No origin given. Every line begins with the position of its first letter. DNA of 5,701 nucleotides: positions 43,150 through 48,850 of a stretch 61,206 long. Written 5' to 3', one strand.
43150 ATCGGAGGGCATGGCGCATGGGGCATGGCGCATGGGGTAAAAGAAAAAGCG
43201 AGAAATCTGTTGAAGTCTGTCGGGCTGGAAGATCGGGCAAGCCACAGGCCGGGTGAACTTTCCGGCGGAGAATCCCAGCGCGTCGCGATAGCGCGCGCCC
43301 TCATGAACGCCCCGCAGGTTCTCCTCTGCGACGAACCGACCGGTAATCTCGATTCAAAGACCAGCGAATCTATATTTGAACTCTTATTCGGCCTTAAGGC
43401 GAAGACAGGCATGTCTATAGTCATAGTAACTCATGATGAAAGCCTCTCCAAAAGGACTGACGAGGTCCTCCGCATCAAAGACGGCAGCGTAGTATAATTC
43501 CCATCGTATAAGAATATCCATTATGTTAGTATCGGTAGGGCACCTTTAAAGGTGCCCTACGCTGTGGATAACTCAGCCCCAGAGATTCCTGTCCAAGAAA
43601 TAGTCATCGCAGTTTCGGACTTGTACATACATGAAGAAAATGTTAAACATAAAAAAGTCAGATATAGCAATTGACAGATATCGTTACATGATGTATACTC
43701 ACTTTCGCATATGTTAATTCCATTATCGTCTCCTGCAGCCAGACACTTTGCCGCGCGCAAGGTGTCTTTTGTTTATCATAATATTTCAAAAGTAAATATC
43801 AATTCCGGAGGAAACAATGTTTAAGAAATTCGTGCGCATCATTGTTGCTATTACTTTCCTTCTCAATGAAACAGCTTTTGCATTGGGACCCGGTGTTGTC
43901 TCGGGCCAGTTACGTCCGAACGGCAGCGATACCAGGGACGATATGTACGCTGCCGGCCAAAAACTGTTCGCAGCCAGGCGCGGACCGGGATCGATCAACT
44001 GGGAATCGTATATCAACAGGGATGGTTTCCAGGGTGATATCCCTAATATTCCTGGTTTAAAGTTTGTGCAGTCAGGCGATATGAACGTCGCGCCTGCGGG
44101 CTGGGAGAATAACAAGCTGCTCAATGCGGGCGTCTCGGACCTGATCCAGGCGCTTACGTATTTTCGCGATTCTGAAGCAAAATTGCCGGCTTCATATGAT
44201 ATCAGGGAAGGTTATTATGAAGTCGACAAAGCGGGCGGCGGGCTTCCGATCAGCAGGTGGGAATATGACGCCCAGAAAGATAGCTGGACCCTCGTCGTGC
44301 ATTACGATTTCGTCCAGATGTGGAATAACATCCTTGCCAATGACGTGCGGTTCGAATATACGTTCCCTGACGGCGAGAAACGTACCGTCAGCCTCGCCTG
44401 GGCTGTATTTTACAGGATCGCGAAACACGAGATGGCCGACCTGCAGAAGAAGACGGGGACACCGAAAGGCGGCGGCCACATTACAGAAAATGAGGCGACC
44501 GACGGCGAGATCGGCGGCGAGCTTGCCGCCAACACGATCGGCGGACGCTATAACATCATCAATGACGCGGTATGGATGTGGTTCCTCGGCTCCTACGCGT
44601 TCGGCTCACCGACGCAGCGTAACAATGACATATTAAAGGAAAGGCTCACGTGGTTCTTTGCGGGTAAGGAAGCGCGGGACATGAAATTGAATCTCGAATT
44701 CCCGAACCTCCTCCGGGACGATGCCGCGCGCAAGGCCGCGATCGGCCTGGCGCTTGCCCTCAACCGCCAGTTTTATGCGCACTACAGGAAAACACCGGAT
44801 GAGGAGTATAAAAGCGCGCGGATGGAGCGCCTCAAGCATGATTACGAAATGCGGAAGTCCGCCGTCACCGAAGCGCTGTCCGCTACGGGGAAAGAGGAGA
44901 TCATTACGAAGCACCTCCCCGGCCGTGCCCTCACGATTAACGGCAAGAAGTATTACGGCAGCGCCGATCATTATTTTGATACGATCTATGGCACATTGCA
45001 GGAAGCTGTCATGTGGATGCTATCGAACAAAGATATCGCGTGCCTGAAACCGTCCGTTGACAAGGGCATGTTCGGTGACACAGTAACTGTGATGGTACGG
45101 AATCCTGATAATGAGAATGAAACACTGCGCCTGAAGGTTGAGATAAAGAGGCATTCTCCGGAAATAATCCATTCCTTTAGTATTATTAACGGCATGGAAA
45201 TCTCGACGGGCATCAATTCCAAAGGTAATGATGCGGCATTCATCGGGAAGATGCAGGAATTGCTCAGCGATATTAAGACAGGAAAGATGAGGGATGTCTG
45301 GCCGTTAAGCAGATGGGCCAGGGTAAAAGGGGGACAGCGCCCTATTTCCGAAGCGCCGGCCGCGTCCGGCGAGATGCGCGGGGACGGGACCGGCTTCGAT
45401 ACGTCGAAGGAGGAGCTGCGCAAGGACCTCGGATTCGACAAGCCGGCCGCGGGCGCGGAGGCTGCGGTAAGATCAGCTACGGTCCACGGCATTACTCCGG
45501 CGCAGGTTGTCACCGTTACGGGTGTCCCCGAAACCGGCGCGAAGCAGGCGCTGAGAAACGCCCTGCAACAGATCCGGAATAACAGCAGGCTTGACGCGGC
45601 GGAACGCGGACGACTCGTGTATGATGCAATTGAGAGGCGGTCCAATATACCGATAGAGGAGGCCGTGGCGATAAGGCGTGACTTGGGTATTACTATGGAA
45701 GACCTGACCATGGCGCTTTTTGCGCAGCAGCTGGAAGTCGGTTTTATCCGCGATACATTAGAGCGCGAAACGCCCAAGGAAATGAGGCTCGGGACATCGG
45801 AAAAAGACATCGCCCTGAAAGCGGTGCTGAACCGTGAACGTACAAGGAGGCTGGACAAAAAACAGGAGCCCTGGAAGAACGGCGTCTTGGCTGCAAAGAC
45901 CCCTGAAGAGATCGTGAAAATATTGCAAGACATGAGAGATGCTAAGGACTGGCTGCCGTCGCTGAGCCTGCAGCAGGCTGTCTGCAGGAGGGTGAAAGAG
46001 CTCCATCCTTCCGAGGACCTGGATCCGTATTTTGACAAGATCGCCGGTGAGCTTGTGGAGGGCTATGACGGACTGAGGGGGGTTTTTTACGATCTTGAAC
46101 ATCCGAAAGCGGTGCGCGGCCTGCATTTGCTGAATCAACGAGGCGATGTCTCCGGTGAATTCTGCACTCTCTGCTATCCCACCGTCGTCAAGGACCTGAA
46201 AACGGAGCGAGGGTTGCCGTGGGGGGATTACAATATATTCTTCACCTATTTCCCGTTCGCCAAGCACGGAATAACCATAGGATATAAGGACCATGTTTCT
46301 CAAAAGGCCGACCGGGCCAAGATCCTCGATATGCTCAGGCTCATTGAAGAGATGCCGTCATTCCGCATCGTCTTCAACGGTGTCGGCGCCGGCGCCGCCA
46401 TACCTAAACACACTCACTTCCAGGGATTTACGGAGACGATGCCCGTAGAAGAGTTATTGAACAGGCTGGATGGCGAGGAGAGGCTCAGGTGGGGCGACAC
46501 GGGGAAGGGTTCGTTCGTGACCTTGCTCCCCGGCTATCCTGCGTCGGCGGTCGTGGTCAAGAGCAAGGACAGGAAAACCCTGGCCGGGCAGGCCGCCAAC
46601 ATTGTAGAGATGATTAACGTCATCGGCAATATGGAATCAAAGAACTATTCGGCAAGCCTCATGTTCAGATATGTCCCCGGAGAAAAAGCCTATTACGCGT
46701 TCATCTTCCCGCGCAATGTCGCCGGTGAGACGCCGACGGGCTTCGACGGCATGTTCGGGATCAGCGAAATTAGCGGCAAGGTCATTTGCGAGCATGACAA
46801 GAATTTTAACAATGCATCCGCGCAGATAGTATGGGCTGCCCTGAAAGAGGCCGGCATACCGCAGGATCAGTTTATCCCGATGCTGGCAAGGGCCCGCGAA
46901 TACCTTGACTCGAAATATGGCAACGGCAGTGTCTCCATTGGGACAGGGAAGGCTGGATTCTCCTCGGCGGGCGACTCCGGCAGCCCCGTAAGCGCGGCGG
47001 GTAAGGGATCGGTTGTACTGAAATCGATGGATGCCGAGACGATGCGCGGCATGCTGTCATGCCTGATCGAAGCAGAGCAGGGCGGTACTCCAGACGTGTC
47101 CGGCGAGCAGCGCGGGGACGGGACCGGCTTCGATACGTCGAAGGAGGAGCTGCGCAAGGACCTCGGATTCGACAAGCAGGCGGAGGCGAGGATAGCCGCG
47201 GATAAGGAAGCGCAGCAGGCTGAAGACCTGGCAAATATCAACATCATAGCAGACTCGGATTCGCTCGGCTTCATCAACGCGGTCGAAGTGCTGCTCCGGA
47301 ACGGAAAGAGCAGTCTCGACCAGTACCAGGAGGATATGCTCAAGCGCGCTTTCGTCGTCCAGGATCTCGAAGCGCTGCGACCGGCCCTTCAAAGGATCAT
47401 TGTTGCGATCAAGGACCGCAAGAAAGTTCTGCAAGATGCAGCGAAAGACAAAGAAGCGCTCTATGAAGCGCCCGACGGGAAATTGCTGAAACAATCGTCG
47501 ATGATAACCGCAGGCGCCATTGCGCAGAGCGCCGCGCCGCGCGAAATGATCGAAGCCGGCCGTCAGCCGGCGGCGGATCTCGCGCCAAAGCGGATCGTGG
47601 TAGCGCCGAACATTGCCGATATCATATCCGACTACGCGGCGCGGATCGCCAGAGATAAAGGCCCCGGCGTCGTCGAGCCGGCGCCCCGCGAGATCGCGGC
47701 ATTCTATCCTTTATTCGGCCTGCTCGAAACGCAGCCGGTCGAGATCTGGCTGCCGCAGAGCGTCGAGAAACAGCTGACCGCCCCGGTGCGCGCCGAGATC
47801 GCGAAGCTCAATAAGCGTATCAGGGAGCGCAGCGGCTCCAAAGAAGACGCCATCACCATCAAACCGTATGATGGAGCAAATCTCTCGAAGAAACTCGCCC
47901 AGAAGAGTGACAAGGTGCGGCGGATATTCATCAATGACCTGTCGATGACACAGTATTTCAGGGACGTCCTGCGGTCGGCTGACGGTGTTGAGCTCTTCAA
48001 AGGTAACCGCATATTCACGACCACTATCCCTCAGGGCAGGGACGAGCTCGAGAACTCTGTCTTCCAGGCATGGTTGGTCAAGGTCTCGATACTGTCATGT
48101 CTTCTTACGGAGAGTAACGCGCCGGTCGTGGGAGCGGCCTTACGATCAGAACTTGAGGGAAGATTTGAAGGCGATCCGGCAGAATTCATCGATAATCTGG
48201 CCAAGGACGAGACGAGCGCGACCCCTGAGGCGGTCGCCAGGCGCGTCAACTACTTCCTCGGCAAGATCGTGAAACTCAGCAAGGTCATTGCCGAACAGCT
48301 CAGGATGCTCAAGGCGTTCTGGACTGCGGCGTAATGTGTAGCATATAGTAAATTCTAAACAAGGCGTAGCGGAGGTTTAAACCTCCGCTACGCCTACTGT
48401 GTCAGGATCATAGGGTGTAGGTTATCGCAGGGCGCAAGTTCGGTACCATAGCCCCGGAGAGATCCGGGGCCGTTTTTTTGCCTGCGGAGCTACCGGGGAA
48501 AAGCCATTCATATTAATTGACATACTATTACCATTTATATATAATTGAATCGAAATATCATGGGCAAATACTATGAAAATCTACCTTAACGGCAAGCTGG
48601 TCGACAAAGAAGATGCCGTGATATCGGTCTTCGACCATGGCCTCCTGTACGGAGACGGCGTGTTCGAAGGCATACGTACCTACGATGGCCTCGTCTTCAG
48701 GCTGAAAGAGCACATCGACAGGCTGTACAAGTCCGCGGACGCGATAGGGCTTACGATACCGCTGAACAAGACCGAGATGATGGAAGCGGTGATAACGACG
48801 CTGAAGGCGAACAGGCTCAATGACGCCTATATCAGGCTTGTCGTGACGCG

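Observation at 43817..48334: Orphan 1505-aa exported giant protein built around a HIT/GalT-branch (HxHxQ) nucleotide-phosphorylase-like core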

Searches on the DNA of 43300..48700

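Call 94: search_rna_families(source=window, start=43300, end=48700, threshold=evalue, max_evalue=1)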
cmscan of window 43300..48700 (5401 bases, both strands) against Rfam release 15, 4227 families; matches with E-value up to 1: 1.
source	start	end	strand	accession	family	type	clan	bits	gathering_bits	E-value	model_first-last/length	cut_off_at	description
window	48332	48395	+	RF02728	HrrF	Gene; sRNA;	-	24.6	77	0.42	1-116/116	no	Haemophilus regulatory RNA responsive to iron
